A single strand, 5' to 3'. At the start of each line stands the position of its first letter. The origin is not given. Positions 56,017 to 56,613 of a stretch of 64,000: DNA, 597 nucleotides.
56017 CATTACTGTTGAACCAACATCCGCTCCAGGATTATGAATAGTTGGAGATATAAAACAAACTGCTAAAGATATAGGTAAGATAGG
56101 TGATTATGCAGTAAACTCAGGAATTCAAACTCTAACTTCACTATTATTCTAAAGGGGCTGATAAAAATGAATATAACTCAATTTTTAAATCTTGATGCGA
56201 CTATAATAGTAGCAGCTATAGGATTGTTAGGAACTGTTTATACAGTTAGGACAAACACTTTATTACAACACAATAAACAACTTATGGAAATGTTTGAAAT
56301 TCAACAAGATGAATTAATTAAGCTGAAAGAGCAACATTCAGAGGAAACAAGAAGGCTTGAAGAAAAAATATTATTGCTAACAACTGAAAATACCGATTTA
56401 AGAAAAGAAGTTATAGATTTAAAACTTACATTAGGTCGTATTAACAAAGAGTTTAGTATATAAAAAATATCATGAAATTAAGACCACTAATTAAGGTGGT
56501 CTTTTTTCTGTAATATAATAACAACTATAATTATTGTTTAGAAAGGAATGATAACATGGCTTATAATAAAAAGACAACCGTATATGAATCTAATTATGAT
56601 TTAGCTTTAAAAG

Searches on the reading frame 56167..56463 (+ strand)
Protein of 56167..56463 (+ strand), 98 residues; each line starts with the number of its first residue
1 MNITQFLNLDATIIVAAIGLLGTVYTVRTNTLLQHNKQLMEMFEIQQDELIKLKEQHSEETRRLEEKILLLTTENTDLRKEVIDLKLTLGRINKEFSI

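Call 9: search_protein_families(library=phrogs, max_evalue=0.01, proteins=[window:56167-56463:+])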
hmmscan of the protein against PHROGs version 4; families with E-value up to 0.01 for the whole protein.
window:56167-56463:+ (98 aa): 1 family
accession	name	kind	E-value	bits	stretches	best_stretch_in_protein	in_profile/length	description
phrog_6664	-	unknown function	0.0047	18.3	1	10-87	3-80/97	-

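Call 10: search_protein_families(library=pfam, max_evalue=0.1, proteins=[window:56167-56463:+])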
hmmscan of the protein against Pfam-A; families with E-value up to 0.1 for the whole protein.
window:56167-56463:+ (98 aa): 2 families
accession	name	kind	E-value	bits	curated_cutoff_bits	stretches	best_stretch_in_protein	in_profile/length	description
PF11026.13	DUF2721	-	0.016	15.6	28.3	1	13-67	6-59/129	Protein of unknown function (DUF2721)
PF00170.26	bZIP_1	-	0.018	15.5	27.6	1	59-86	26-53/64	bZIP transcription factor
